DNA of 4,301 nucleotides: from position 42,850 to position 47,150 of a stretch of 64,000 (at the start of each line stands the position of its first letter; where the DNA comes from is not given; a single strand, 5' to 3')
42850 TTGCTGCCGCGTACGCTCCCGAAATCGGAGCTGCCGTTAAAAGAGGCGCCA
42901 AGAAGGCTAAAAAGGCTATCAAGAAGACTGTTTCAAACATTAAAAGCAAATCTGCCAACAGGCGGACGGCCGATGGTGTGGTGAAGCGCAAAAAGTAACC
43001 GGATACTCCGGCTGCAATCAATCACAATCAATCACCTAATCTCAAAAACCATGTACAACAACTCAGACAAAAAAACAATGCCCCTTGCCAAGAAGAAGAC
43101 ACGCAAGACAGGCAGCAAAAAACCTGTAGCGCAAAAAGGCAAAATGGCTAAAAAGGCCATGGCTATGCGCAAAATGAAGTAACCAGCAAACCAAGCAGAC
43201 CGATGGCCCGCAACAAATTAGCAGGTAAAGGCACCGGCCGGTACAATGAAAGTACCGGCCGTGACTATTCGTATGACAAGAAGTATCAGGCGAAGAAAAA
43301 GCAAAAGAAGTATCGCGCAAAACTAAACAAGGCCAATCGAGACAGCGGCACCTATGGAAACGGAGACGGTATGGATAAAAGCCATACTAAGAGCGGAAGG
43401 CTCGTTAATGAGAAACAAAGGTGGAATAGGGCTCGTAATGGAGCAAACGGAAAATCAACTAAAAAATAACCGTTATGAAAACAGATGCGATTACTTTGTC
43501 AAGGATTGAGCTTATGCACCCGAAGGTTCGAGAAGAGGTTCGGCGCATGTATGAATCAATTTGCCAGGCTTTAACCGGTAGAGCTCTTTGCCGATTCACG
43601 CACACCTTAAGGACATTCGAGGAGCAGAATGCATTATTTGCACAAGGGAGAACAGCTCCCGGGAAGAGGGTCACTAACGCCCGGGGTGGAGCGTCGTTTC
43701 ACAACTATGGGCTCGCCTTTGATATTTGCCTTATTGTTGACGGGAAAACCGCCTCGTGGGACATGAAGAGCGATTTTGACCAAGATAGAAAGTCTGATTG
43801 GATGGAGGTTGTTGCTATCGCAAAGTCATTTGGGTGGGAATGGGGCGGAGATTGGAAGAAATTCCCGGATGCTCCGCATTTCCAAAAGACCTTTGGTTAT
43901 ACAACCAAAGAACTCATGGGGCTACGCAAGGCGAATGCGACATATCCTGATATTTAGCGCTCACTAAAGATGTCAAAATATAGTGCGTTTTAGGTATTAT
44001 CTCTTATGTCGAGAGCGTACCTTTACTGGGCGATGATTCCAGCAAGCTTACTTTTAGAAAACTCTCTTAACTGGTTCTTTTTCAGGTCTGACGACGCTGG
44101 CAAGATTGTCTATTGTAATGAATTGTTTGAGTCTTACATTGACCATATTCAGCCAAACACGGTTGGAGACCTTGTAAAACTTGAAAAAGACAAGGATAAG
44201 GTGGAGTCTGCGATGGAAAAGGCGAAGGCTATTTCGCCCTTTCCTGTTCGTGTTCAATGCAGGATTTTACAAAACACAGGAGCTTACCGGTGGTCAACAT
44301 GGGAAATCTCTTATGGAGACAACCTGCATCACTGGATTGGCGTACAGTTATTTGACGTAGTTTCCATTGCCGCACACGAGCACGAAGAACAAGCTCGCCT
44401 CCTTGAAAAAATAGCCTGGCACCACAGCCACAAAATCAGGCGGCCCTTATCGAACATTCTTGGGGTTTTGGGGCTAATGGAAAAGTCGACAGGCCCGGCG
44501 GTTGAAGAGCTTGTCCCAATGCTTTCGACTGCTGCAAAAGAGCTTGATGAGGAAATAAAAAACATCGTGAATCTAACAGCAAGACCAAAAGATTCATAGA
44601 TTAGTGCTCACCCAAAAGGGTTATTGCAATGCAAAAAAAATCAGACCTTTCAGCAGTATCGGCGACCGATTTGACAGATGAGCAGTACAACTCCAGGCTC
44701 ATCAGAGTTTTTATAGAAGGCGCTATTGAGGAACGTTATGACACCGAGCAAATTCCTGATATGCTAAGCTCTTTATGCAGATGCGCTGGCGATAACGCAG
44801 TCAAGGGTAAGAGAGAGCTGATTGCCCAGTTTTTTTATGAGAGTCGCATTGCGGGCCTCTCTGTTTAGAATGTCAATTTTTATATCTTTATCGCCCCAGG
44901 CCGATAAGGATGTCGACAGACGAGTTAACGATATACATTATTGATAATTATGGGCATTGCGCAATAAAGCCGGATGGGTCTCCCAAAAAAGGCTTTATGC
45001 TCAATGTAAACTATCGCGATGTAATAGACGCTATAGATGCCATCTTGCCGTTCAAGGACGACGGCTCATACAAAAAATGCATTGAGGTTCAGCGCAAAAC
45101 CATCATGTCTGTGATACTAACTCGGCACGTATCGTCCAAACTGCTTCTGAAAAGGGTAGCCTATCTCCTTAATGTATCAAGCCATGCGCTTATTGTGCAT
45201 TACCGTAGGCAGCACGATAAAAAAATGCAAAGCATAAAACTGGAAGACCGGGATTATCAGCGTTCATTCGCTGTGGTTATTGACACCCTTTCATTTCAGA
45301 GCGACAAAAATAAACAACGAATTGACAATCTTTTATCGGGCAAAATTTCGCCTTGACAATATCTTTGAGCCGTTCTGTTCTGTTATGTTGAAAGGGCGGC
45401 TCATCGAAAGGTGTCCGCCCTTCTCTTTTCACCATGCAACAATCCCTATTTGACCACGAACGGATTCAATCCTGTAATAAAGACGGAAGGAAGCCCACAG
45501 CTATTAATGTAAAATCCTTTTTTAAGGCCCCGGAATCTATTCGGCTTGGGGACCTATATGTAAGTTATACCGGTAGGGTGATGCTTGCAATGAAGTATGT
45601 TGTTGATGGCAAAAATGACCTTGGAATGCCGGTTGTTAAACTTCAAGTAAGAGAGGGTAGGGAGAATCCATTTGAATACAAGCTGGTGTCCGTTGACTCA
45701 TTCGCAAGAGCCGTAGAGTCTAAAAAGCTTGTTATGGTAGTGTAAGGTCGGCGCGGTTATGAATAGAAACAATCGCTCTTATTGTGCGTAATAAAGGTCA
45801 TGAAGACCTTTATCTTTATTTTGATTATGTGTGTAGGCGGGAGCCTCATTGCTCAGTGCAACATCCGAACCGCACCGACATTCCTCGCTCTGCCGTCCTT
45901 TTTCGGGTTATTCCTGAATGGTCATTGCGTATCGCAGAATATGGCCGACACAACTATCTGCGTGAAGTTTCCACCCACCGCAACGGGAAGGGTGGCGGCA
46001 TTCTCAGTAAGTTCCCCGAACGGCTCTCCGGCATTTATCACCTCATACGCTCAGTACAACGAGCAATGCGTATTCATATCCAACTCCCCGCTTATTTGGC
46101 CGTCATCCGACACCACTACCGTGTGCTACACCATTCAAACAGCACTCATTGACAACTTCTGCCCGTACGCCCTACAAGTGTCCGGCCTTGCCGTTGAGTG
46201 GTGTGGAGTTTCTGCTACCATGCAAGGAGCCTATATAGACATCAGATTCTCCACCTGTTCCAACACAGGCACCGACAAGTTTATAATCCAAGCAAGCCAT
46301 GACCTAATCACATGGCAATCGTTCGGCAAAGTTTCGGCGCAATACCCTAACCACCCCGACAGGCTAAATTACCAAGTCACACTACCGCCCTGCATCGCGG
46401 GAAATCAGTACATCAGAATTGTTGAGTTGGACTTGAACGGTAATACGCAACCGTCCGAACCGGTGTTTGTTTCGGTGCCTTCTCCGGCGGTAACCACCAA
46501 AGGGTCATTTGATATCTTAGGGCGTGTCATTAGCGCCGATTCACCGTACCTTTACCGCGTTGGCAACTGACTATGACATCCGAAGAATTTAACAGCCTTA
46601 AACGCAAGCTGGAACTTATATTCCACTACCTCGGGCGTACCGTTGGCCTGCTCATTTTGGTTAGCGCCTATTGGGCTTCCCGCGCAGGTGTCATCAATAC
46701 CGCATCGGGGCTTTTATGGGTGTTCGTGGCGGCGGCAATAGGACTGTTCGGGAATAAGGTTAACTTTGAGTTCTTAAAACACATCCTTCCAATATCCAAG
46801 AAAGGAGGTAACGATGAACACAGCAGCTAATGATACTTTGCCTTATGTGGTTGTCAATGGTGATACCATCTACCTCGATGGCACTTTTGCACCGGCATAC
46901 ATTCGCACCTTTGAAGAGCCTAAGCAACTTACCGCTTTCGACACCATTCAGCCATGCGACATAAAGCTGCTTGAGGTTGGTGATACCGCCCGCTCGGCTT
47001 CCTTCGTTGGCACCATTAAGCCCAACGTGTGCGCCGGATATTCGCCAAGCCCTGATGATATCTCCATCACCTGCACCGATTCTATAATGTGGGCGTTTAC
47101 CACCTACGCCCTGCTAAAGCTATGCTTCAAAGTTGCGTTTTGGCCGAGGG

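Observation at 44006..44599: Phage-encoded PAS-HisKA protein with no kinase ATPase domain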

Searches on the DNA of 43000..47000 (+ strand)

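Call 7: search_dna_similar(query=window:43000-47000:+, collection=phages, mode=distant)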
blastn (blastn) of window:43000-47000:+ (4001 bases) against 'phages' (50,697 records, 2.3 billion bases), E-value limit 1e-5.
No match.

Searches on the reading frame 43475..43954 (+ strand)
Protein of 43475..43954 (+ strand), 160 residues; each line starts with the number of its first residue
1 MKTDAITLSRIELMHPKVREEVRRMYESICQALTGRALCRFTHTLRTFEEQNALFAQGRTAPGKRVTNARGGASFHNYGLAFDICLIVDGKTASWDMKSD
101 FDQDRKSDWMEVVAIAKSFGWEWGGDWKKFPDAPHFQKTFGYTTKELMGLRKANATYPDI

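Call 3: search_protein_families(library=pfam, proteins=[window:43475-43954:+], max_evalue=1)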
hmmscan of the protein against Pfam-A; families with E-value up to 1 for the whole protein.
window:43475-43954:+ (160 aa): 3 families
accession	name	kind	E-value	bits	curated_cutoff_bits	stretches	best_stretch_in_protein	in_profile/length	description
PF13539.11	Peptidase_M15_4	-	1.4e-17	64.5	25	1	69-138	3-70/70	D-alanyl-D-alanine carboxypeptidase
PF02557.22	VanY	-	1.7e-08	34.8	25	1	15-123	5-108/132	D-alanyl-D-alanine carboxypeptidase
PF18979.5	DUF5715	-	0.24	11.5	26.8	1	39-87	81-120/171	Family of unknown function (DUF5715)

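Call 4: search_protein_families(library=phrogs, proteins=[window:43475-43954:+], max_evalue=0.1)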
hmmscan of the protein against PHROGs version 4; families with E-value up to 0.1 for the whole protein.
window:43475-43954:+ (160 aa): 8 families
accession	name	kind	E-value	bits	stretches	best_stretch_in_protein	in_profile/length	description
phrog_2649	-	lysis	2.2e-33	117.2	1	9-149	8-138/261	endolysin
phrog_6523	-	lysis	4e-30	106.4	1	15-138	18-129/255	endolysin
phrog_15351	-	lysis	7.8e-30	105.2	1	35-139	40-137/289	endolysin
phrog_465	-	lysis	4.3e-28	99.5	1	3-156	45-183/292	endolysin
phrog_5115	-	moron, auxiliary metabolic gene and host takeover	9.9e-24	85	1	41-140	40-123/283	ferredoxin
phrog_1768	-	lysis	0.00016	20.4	1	67-140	971-1040/1577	endolysin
phrog_317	-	lysis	0.04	14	1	53-144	67-141/492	endolysin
phrog_13118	-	lysis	0.093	11.8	0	42-105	486-547/888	endolysin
